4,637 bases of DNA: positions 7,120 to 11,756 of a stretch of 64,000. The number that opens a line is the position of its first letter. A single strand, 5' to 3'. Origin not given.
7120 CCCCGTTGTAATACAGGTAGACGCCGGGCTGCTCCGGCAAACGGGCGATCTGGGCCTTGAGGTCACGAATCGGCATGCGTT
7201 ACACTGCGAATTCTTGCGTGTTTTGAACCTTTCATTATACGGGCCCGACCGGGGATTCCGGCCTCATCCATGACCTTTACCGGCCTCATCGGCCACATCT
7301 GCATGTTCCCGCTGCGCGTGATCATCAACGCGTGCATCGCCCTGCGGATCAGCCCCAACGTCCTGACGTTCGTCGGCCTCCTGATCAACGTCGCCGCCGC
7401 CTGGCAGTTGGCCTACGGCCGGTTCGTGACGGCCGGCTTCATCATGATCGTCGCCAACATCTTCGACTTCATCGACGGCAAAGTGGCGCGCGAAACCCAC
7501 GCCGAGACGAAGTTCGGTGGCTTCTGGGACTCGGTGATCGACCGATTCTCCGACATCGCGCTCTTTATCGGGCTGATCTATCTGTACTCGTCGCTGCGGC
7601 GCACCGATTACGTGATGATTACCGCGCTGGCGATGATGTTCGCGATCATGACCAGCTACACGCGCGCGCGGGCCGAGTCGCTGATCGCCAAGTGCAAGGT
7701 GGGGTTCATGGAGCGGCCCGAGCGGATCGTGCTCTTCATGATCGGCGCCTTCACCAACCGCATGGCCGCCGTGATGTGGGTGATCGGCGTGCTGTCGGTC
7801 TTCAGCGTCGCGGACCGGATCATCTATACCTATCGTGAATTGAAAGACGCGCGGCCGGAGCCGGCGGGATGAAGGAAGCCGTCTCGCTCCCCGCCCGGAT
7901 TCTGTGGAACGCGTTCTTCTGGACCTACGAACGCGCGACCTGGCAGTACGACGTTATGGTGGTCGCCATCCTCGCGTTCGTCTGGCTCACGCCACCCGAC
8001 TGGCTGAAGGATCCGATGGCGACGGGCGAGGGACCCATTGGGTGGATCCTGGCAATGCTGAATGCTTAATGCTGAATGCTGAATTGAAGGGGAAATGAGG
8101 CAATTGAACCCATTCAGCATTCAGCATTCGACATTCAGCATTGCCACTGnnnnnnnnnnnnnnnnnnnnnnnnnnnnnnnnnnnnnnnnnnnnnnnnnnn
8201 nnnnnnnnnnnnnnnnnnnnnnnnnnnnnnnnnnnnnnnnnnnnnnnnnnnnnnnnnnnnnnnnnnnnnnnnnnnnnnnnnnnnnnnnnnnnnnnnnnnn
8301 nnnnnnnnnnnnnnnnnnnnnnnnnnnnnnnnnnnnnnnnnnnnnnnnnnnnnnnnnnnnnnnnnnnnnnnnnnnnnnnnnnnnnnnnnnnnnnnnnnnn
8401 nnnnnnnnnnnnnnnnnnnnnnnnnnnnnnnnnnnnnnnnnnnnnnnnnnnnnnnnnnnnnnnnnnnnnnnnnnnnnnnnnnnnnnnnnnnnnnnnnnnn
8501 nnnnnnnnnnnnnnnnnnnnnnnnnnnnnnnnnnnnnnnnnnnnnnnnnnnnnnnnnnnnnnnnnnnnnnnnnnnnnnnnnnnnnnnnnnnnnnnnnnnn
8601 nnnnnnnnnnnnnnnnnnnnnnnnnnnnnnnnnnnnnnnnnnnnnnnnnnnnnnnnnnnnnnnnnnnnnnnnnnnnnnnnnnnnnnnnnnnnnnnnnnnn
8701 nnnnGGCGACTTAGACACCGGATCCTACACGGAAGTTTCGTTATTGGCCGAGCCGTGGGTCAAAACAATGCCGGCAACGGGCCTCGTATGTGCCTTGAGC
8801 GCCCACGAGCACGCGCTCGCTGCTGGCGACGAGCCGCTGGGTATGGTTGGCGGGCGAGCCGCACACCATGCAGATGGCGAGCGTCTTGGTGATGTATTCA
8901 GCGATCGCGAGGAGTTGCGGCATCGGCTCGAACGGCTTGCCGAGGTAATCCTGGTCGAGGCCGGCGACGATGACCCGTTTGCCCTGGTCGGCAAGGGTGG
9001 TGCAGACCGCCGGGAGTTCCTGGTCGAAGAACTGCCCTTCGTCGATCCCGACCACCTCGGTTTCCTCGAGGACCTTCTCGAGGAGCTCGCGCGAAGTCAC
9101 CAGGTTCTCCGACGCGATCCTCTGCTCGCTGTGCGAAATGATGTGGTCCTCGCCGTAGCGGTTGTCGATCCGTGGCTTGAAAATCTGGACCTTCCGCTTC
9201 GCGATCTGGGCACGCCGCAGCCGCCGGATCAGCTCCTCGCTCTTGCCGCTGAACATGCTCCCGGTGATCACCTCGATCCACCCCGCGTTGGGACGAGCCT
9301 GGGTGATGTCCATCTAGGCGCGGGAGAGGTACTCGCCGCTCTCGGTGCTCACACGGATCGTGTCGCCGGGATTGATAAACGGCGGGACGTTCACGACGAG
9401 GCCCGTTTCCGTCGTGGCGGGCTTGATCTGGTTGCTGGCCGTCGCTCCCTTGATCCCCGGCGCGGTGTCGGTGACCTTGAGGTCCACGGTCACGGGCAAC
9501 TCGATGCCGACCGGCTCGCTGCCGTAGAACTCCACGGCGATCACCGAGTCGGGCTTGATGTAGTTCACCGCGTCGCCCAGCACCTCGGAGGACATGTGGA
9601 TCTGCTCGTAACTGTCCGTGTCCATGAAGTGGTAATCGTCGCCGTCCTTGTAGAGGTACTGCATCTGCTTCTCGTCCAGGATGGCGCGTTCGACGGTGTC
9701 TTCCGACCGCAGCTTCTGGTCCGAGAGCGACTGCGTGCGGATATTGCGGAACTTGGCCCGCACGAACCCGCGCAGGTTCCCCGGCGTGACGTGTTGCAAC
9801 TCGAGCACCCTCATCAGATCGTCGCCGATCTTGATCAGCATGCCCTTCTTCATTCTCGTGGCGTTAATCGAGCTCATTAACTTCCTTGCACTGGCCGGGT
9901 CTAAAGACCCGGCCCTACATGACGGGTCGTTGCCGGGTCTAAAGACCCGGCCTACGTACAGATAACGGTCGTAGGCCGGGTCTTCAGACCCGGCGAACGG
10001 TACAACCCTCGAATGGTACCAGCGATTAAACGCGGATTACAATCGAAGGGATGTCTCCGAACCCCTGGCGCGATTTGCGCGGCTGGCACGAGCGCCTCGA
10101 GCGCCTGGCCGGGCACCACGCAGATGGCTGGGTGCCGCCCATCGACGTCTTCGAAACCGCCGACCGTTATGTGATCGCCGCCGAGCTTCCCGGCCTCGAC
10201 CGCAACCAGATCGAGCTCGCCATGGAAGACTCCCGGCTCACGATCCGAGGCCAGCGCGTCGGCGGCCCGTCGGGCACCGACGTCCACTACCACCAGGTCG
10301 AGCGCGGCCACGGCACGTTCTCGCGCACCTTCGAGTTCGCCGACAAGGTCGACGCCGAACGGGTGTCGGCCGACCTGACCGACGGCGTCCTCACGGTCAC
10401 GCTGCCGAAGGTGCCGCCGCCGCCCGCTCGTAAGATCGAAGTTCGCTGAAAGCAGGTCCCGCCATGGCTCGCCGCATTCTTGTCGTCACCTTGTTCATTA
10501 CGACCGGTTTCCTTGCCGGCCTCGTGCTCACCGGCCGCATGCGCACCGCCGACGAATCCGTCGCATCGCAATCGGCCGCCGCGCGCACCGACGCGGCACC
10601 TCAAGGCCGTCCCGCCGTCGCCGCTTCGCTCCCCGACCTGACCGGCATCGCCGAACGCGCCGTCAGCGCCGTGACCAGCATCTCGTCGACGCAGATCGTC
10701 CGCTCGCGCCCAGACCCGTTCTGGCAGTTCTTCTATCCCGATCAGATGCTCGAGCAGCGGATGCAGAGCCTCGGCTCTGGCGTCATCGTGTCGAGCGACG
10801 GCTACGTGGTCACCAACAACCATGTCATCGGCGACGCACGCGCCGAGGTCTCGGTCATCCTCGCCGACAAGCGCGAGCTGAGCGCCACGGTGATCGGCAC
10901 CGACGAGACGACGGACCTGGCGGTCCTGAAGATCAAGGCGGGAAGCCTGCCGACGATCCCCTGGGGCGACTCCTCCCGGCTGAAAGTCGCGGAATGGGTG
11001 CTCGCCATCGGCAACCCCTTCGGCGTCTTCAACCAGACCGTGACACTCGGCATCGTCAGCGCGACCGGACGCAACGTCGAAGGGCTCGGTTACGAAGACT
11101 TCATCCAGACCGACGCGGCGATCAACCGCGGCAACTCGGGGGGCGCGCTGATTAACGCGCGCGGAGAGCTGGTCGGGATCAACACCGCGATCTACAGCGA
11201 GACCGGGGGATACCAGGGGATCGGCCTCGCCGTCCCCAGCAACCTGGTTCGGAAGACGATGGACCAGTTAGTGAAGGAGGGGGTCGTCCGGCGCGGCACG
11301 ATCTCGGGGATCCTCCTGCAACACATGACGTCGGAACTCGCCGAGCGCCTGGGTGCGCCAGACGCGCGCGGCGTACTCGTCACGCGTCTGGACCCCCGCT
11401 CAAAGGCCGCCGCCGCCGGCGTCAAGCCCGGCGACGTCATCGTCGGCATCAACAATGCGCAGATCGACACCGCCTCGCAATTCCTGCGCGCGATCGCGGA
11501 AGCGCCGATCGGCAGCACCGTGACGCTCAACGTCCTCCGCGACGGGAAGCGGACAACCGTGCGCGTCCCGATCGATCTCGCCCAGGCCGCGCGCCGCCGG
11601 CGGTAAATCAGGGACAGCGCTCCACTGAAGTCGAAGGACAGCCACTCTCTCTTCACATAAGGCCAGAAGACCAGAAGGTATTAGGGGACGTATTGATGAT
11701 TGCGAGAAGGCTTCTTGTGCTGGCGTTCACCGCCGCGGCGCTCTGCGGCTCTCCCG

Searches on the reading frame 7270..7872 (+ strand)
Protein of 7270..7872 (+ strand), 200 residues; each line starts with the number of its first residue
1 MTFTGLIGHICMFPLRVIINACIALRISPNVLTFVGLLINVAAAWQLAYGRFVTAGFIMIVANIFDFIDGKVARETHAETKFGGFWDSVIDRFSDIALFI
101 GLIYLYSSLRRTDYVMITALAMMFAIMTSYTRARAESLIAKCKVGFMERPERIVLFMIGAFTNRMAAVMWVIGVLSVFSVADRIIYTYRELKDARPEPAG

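Call 16: search_protein_families(library=pfam, proteins=[window:7270-7872:+])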
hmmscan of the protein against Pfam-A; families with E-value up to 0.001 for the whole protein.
window:7270-7872:+ (200 aa): 1 family
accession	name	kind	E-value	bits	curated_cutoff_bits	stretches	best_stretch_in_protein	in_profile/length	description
PF01066.26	CDP-OH_P_transf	-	4.5e-18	66.5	22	1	28-175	3-149/152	CDP-alcohol phosphatidyltransferase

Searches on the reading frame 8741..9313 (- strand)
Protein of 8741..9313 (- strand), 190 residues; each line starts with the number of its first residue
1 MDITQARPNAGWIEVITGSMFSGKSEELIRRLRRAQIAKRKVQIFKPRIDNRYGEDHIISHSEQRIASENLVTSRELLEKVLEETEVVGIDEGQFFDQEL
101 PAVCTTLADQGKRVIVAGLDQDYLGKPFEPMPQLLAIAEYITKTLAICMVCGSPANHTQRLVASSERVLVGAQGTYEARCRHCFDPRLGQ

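Call 63: search_protein_families(library=pfam, proteins=[window:8741-9313:-], max_evalue=0.001)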
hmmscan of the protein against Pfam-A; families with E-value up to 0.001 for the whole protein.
window:8741-9313:- (190 aa): 1 family
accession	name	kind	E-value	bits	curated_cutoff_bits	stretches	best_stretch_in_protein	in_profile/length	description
PF00265.24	TK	-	3.5e-54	183.7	20.6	1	11-184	1-176/176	Thymidine kinase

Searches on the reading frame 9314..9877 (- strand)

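Call 63: search_protein_families(library=pfam, proteins=[window:9314-9877:-], max_evalue=0.001)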
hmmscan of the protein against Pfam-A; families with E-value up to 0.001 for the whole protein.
window:9314-9877:- (187 aa): 3 families
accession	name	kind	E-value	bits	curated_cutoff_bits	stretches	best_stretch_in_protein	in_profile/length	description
PF09285.17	Elong-fact-P_C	-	5.6e-25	87.3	25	1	131-186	1-56/56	Elongation factor P, C-terminal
PF01132.26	EFP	-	4.1e-22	78.3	27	1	70-123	1-54/54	Elongation factor P (EF-P) OB domain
PF08207.18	EFP_N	-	1e-15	57.9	23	1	6-62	2-58/58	Elongation factor P (EF-P) KOW-like domain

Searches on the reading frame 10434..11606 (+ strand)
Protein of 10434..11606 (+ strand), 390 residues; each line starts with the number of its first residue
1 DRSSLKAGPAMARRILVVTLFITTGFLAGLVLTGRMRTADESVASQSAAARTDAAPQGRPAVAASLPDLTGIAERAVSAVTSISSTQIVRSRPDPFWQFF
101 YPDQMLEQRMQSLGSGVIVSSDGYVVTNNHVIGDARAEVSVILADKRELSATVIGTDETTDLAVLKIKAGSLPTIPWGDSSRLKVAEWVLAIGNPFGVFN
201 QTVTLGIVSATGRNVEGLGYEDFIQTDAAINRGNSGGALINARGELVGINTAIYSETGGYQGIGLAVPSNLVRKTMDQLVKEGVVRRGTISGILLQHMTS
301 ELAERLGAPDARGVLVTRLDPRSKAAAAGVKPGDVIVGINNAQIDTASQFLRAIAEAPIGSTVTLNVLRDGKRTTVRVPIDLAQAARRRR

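Call 91: search_protein_families(library=pfam, proteins=[window:10434-11606:+], max_evalue=0.001)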
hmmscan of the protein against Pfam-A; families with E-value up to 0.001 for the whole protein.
window:10434-11606:+ (390 aa): 6 families
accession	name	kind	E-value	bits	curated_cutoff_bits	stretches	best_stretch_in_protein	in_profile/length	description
PF13365.12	Trypsin_2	-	1.6e-35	123.4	27.6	1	114-249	1-144/144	Trypsin-like peptidase domain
PF00089.32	Trypsin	-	2.8e-18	67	20.6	1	112-270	25-214/220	Trypsin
PF13180.12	PDZ_2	-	5.8e-14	52.6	27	1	312-379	12-79/80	PDZ domain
PF17820.7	PDZ_6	-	2.9e-10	40.2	27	1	316-369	2-54/54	PDZ domain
PF00595.29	PDZ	-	1e-07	32.7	23.2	1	307-368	23-81/81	PDZ domain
PF10459.15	Peptidase_S46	-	1.9e-05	24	22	0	226-250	626-650/698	Peptidase S46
